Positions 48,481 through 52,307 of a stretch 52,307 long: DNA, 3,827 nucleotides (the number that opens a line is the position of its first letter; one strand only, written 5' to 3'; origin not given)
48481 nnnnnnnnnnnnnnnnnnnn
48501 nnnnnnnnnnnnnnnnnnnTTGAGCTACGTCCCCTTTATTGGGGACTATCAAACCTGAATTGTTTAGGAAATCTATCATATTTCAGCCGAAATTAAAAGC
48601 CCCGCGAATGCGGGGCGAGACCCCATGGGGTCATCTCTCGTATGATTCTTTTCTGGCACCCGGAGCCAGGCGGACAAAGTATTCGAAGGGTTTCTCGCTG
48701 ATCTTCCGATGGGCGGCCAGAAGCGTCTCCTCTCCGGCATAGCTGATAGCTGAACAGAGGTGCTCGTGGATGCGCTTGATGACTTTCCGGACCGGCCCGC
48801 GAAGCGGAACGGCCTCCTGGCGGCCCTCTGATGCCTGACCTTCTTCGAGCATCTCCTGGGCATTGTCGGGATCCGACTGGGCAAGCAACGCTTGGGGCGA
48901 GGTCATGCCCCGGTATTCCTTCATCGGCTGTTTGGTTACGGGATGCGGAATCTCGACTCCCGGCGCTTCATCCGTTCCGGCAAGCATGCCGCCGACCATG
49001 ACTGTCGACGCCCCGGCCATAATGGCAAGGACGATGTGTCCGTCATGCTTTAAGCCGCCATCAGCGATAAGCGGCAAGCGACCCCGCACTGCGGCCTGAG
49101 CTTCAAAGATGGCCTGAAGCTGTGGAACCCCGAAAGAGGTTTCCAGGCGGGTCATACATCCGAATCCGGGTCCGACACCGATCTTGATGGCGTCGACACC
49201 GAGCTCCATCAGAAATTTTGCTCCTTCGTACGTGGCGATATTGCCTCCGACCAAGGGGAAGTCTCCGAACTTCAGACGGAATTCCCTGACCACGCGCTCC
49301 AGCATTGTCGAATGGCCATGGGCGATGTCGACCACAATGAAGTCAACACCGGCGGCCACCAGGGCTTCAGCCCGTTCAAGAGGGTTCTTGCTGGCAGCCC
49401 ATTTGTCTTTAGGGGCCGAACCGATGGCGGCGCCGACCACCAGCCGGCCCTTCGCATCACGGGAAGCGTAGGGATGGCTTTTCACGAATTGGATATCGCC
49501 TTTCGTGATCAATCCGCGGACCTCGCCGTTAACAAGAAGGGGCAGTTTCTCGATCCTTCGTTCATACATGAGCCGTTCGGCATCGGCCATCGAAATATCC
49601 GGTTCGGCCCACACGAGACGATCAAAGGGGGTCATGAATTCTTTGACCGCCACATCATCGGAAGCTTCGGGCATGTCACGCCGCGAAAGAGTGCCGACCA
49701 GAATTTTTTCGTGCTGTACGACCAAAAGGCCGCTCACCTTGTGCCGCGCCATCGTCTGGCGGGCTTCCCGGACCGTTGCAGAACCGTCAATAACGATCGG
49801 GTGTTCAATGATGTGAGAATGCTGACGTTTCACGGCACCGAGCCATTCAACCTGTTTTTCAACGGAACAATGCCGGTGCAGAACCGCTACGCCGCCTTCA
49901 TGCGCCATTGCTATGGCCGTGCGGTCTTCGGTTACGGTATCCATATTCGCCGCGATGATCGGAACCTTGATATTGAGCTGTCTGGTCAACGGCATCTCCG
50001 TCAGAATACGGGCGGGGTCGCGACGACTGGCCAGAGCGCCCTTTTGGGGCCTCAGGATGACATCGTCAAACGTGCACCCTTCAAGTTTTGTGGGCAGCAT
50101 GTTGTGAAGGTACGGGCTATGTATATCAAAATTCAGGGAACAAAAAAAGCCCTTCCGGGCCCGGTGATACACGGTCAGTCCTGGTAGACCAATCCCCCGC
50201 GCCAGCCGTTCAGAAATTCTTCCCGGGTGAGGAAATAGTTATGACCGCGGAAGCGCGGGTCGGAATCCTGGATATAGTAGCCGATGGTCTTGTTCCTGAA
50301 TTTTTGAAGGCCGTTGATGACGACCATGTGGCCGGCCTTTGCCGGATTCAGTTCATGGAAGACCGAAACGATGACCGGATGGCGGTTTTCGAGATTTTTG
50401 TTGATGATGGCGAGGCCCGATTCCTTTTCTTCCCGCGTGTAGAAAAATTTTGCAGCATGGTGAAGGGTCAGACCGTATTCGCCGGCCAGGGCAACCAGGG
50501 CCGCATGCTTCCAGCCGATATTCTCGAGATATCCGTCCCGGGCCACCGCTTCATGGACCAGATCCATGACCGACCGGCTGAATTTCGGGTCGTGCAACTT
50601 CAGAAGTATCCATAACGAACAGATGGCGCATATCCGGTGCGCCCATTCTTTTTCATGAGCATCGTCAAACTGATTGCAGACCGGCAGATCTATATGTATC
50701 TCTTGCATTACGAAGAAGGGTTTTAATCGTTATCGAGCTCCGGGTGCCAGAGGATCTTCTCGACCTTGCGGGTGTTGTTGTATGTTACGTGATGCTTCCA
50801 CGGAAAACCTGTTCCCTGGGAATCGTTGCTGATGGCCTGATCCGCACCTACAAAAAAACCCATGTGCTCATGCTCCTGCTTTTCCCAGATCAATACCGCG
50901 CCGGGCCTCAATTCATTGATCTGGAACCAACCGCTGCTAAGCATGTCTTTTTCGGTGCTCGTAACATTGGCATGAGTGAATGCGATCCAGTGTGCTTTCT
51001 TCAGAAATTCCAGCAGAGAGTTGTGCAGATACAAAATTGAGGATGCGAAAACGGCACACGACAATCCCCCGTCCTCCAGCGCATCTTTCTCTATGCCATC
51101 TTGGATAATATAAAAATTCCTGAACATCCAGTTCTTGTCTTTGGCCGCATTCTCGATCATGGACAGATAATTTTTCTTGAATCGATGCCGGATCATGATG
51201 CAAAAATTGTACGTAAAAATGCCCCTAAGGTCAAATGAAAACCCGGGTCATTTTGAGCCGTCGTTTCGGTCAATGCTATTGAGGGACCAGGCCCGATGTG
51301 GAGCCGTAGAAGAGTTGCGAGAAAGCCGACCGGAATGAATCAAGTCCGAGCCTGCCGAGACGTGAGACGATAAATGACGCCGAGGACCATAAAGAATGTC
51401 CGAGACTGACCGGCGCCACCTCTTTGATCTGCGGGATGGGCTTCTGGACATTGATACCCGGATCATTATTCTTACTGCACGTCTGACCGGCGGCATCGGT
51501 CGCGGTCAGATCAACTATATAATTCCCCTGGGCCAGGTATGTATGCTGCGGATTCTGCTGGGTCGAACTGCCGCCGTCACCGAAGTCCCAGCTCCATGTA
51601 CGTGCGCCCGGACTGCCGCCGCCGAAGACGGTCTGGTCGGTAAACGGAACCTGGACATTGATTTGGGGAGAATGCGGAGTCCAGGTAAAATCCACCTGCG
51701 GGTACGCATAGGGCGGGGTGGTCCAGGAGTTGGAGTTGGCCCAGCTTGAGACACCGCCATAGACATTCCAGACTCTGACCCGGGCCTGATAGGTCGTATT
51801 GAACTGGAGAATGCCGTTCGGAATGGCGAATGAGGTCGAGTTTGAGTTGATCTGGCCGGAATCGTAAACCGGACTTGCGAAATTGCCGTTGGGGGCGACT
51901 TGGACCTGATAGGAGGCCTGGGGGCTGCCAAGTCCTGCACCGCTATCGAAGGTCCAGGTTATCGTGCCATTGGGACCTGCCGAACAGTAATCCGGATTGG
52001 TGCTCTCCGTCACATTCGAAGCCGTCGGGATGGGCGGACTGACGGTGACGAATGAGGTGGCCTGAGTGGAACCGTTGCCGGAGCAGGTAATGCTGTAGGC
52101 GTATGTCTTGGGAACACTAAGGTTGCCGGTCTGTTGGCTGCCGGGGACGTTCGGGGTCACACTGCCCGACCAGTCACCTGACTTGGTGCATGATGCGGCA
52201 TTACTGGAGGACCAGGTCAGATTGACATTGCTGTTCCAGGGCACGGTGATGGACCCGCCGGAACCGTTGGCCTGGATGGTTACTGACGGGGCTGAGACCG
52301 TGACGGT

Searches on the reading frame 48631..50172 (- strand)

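Call 14: search_protein_families(library=pfam, proteins=[window:48631-50172:-], max_evalue=0.00001)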
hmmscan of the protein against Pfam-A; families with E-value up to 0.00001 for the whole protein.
window:48631-50172:- (513 aa): 3 families
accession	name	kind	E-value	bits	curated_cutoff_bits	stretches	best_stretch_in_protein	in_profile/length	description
PF00478.31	IMPDH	-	2e-95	320.1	25.6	1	32-489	1-327/345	IMP dehydrogenase / GMP reductase domain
PF00571.33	CBS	-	7.3e-18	65.1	24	2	123-167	7-51/57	CBS domain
PF03060.21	NMO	-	7e-09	36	28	0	296-408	128-236/331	Nitronate monooxygenase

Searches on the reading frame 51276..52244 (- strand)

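Call 14: search_protein_families(library=pfam, proteins=[window:51276-52244:-], max_evalue=0.00001)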
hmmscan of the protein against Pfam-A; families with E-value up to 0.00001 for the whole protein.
window:51276-52244:- (322 aa): 3 families
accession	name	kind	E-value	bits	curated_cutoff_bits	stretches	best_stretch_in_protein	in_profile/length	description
PF18911.6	PKD_4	-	7e-15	55.3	27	1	213-260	33-80/85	PKD domain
PF25788.1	Ig_Rha78A_N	-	3.1e-11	43.9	27.4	1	94-176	21-101/105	Rha78A-like, N-terminal immunoglobulin domain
PF00801.26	PKD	-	1.4e-10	41.4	23.5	1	213-255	28-72/80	PKD domain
